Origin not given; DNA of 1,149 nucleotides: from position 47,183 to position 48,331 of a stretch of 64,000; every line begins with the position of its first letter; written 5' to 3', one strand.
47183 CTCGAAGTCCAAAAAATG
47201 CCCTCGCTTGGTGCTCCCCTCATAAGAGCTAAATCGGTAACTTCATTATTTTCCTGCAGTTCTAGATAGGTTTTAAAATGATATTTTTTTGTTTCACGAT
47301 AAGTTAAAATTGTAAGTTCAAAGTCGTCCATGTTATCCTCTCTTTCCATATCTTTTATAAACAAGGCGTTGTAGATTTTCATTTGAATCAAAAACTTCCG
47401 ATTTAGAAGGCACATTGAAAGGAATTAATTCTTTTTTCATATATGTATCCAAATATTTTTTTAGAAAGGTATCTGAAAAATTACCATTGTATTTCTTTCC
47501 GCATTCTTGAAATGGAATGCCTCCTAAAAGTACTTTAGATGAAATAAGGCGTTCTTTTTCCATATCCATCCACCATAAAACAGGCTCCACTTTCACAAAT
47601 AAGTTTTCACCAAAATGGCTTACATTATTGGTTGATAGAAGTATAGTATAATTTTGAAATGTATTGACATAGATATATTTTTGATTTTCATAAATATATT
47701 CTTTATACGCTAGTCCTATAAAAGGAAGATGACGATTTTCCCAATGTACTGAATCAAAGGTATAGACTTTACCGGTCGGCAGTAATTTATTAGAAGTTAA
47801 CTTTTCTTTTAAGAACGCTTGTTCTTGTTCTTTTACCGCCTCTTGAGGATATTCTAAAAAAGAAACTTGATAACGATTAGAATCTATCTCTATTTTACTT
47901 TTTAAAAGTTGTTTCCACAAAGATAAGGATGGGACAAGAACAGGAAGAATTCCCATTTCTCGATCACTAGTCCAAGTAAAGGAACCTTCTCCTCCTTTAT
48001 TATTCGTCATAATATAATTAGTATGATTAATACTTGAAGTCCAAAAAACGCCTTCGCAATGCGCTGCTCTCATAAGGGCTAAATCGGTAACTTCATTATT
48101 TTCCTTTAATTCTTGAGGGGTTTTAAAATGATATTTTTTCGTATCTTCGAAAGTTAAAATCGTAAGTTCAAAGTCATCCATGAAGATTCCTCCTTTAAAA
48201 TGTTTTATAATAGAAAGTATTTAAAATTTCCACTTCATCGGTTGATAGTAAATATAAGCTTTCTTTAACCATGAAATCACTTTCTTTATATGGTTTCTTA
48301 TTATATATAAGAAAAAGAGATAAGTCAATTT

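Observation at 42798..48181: Five translationally coupled paralogs with 1-nt intergenic gaps, where the conserved C-terminal codons (…YGKKR) double as the RBS of the next gene, followed by an N-terminally truncated RlmN/Cfr-type radical SAM enzyme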

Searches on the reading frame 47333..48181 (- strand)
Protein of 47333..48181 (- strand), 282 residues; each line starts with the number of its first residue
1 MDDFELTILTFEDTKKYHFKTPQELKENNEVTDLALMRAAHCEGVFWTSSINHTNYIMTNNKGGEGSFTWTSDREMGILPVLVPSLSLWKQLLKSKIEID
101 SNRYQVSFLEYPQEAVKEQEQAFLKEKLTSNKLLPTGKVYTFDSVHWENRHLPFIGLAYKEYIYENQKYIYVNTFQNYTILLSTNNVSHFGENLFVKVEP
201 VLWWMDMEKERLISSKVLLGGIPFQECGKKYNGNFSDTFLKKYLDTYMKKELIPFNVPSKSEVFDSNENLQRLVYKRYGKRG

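Call 4: search_protein_families(library=pfam, proteins=[window:47333-48181:-], max_evalue=1)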
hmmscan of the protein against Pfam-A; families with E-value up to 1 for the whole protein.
window:47333-48181:- (282 aa): 0 families

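Call 5: search_protein_families(library=ncbifam, proteins=[window:47333-48181:-], max_evalue=1)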
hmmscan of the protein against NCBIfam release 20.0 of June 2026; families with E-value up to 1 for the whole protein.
window:47333-48181:- (282 aa): 0 families

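Call 14: search_protein_families(library=padloc, proteins=[window:47333-48181:-], max_evalue=1)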
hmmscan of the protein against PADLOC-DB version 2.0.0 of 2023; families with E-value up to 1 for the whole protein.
window:47333-48181:- (282 aa): 0 families

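Call 15: find_related_loci(query=A1, collection=genome_contigs, flank=10000)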
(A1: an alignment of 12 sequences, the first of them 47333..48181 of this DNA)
Query A1 (282 aa) in genome_contigs; peptide patterns used: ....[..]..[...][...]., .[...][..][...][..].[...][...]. (x = any residue, [..] = any of these).
159 stretches matched a pattern; 36 encode a relative of the query (tblastn E <= 1e-3); 35 distinct loci.
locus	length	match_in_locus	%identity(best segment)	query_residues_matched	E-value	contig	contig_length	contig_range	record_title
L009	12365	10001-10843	90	1-281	6e-174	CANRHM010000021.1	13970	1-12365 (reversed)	MAG: uncultured Bacilli bacterium isolate Lapin-032__bin119 genome assembly, contig: Lapin-032__NODE_6230_length_13970_c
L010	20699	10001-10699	31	47-276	1e-28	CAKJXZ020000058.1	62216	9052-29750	Proteobacteria bacterium isolate MAG-R073 genome assembly, contig: k141_42748, whole genome shotgun sequence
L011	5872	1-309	59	177-279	4e-26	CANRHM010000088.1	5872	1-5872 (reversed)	MAG: uncultured Bacilli bacterium isolate Lapin-032__bin119 genome assembly, contig: Lapin-032__NODE_17198_length_5872_c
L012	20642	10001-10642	35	36-253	2e-25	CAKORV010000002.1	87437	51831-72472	MAG: uncultured Bacilli bacterium isolate REFINED_METABAT215_TOP10_CONTIGS_1500_ASSEMBLY_K77_MERGED__Hadza_MoBio_hadza-E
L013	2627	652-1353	28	31-252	3e-24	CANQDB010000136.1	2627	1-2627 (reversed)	MAG: uncultured Bacilli bacterium isolate Lapin-003-2__bin48 genome assembly, contig: Lapin-003-2__NODE_32609_length_262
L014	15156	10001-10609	32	46-252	1e-23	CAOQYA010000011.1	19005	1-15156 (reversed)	MAG TPA_asm: uncultured Eubacteriales bacterium isolate MGBC147891 genome assembly, contig: MGBC147891.11, whole genome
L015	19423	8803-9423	32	46-253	2e-22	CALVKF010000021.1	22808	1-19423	MAG: uncultured Bacilli bacterium isolate BRZ_BL__bin6 genome assembly, contig: BRZ_BL__NODE_2340_length_22808_cov_9.195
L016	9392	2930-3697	29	15-256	1e-21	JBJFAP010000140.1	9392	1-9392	MAG: Alphaproteobacteria bacterium isolate LOHA09_bin.005 NODE_4235_length_9392_cov_4.714362, whole genome shotgun seque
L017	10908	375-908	32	74-253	1e-21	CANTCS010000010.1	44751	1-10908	MAG TPA_asm: uncultured Mollicutes bacterium isolate SRR15510240_bin.35_metawrap_v1.3_MAG genome assembly, contig: NODE.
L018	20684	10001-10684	29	44-277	1e-21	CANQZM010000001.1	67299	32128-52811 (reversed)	MAG: uncultured Bacilli bacterium isolate Lapin-017__bin14 genome assembly, contig: Lapin-017__NODE_155_length_67299_cov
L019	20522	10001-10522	34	84-252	6e-21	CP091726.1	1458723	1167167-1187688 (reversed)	MAG: Bacilli bacterium isolate nC33_bin.244.fa chromosome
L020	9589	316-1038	26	31-254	3e-20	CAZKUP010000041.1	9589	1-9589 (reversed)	MAG TPA_asm: uncultured Clostridium sp. isolate SRP313737_co1_172 genome assembly, contig: NODE_10666_length_9589_cov_61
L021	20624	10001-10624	28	44-253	2e-19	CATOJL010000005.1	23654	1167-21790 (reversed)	MAG TPA_asm: uncultured Bacilli bacterium isolate MGG29184_1680015487 genome assembly, contig: SRR9205167_1807, whole ge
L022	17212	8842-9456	31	46-252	2e-19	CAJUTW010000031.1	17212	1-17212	MAG TPA_asm: uncultured Bacilli bacterium isolate MGBC165561 genome assembly, contig: MGBC165561.31, whole genome shotgu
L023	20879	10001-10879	25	1-273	1e-18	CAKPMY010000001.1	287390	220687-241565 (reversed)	MAG: uncultured Bacilli bacterium isolate REFINED_METABAT215_TOP10_CONTIGS_1500_ASSEMBLY_K77_MERGED__Hadza_MoBio_hadza-A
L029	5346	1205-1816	29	43-254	4e-15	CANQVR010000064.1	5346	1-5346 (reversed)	MAG: uncultured Bacilli bacterium isolate Lapin-032__bin75 genome assembly, contig: Lapin-032__NODE_19250_length_5346_co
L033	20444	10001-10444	31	105-253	2e-13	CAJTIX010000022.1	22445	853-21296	MAG TPA_asm: uncultured Bacilli bacterium isolate MGBC103251 genome assembly, contig: MGBC103251.22, whole genome shotgu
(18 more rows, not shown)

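Call 16: search_protein_representatives(alignment_id=A1)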
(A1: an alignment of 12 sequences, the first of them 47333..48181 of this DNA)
Query: 12 sequences, 286 profile positions. Proteins with E-value up to 0.001 (for the whole library): 1947; up to 1e-10: 1354; up to 1e-30: 483. The best 150 are listed.
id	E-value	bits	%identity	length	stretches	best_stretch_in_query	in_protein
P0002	4.1e-125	433.2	-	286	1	1-286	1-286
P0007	5.3e-118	409.9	-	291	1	1-286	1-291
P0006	2.2e-115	401.3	-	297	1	1-284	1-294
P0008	1.3e-106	372.5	-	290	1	1-285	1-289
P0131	8.0e-94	330.6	-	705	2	2-259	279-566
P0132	1.1e-91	323.5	-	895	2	2-266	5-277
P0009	7.3e-91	320.8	-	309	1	1-286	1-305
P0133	3.4e-84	298.9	-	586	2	12-270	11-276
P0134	7.7e-79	281.4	-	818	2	8-282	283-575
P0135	1.8e-78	280.2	-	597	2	6-260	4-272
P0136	4.6e-76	272.3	-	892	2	5-258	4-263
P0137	2.7e-71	256.6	-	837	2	6-280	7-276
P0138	2.5e-70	253.5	-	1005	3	2-264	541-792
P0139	1.6e-68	247.5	-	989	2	5-273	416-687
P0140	1.5e-66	241.1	-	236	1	2-248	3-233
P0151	2.6e-54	200.9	-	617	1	2-275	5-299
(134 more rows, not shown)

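Call 45: search_protein_families(library=pfam, proteins=[P0151, P0132, P0138], max_evalue=0.01)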
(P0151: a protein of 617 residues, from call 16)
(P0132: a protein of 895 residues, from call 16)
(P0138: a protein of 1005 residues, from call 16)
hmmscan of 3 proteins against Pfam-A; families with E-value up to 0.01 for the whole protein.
P0151 (617 aa): 2 families
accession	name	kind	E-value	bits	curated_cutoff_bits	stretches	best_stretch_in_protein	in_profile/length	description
PF21832.1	DUF6892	-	0.0029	18.3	24.6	0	424-479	34-88/136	Family of unknown function (DUF6892)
PF05426.18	Alginate_lyase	-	0.0086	16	22.2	0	240-361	59-177/275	Alginate lyase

P0132 (895 aa): 1 family
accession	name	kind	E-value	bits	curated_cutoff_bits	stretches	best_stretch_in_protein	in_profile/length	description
PF07728.20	AAA_5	-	0.0067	16.9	22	0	371-445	65-139/139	AAA domain (dynein-related subfamily)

P0138 (1005 aa): 6 families
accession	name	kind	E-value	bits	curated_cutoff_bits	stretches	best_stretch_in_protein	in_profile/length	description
PF12796.13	Ank_2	-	1e-15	58.5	27.3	1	831-911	13-90/90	Ankyrin repeats (3 copies)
PF00023.36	Ank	-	1.3e-14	53.9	21.1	1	882-912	3-33/33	Ankyrin repeat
PF13857.12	Ank_5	-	2.1e-11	44.4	27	2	867-921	1-56/56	Ankyrin repeats (many copies)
PF13637.12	Ank_4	-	1.2e-08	35.5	22.7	2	862-901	11-50/50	Ankyrin repeats (many copies)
PF13606.12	Ank_3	-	7.8e-05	23.2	22.3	0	882-908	3-29/30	Ankyrin repeat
PF19789.6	DUF6273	-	0.00034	20.9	23.5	0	500-626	28-167/172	Domain of unknown function (DUF6273)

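Call 65: search_protein_families(library=phrogs, proteins=[window:47333-48181:-], max_evalue=0.01)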
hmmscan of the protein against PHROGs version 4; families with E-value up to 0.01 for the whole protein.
window:47333-48181:- (282 aa): 0 families

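Call 81: search_protein_families(library=pfam, proteins=[L033:7604-8188:+, L033:8508-9590:+, L033:11578-11979:+, L033:11989-13419:+, L029:1929-3137:+, L029:3534-5255:+, L029:1079-1912:+], max_evalue=0.01)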
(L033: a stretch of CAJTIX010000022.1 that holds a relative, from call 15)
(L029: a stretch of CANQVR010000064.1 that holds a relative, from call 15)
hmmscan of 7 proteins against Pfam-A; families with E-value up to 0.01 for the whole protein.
L033:7604-8188:+ (194 aa): 1 family
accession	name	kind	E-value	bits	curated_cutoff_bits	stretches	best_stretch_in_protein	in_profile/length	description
PF22296.2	bAvd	-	0.00027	21.8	40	1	78-185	6-106/107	bAvd-like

L033:8508-9590:+ (360 aa): 1 family
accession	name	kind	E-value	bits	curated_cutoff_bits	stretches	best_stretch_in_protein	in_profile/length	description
PF00078.32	RVT_1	-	9.3e-17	61.8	29.6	1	83-287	8-204/205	Reverse transcriptase (RNA-dependent DNA polymerase)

L033:11578-11979:+ (133 aa): 0 families

L033:11989-13419:+ (476 aa): 3 families
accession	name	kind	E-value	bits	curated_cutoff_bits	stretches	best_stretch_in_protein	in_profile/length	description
PF13203.12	DUF2201_N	-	1e-30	107.7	23.2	1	8-187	11-200/271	Putative metallopeptidase domain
PF09967.15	DUF2201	-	4.7e-12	46.5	26.4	1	341-455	3-122/123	VWA-like domain (DUF2201)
PF01435.24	Peptidase_M48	-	0.00014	22.2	20.3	1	45-88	52-96/186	Peptidase family M48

L029:1929-3137:+ (402 aa): 4 families
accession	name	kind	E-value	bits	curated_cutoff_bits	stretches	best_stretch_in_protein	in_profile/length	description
PF00158.32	Sigma54_activat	-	7e-05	23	20.2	1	80-229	14-167/168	Sigma-54 interaction domain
PF13479.12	AAA_24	-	0.0028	18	27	0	89-173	3-78/195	AAA domain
PF00004.35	AAA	-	0.0035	18.2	21.2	0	91-210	1-114/131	ATPase family associated with various cellular activities (AAA)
PF07728.20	AAA_5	-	0.0053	17.2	22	0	90-224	1-139/139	AAA domain (dynein-related subfamily)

L029:3534-5255:+ (573 aa): 4 families
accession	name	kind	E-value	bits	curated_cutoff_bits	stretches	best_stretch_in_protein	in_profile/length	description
PF13203.12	DUF2201_N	-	1.3e-28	100.8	23.2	1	15-264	11-255/271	Putative metallopeptidase domain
PF09967.15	DUF2201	-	1e-13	51.9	26.4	1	437-551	3-122/123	VWA-like domain (DUF2201)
PF10263.15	SprT-like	-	9.1e-05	22.7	25.6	1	36-91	26-83/108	SprT-like family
PF01435.24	Peptidase_M48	-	0.0038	17.5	20.3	1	51-88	46-84/186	Peptidase family M48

L029:1079-1912:+ (277 aa): 1 family
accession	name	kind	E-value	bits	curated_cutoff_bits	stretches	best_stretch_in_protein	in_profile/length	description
PF19789.6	DUF6273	-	2.6e-06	27.8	23.5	1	24-86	103-170/172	Domain of unknown function (DUF6273)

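Call 82: search_protein_families(library=padloc, proteins=[L033:7604-8188:+, L033:8508-9590:+, L033:9647-11581:+, L033:11578-11979:+, L033:11989-13419:+, L029:1929-3137:+, L029:1079-1912:+], max_evalue=0.01)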
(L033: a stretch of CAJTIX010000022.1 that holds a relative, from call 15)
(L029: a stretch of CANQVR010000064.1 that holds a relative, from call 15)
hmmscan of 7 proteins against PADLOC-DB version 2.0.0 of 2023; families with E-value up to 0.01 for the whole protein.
L033:7604-8188:+ (194 aa): 0 families

L033:8508-9590:+ (360 aa): 48 families (the best 25 are shown)
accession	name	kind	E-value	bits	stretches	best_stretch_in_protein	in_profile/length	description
PDLC01136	RT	-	6.5e-37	125.4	1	20-287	2-257/263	RT (reverse transcriptase)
PDLC02063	Cas1_IIIb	-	1.7e-27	94.2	1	21-320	6-306/617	-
PDLC03754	RT_UG17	-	3.1e-27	93.5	1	19-326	6-300/429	DRT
PDLC03768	Drt3a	-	1.7e-26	91.6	1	18-326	35-300/411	DRT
PDLC03779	RT_UG4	-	8.9e-24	82.1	1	29-328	6-285/307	DRT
PDLC03771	RT_UG32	-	1.1e-20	71.8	1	85-333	95-333/521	DRT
PDLC02174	Drt3a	-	1.3e-19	68.7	1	146-301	106-268/403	-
PDLC03785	RT_UG9_large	-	2.8e-18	63.6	1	59-341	279-558/772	DRT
PDLC02175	Drt3a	-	1e-17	62.5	1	146-298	105-265/417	-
PDLC03764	RT_UG26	-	2.3e-17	60.9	1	80-328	67-311/398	DRT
PDLC03756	RT_UG19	-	4.4e-17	60.4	1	19-329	2-323/562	DRT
PDLC03783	Drt8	-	2.4e-16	58.2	1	134-274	121-258/493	DRT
PDLC03755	RT_UG18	-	6.7e-16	56.7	1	35-291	14-264/295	DRT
PDLC03776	RT_UG37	-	8.2e-16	55.2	1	121-273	358-514/778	DRT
PDLC03773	RT_UG34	-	2.7e-15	54.3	1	20-322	7-325/512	DRT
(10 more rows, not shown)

L033:9647-11581:+ (644 aa): 0 families

L033:11578-11979:+ (133 aa): 0 families

L033:11989-13419:+ (476 aa): 0 families

L029:1929-3137:+ (402 aa): 0 families

L029:1079-1912:+ (277 aa): 0 families
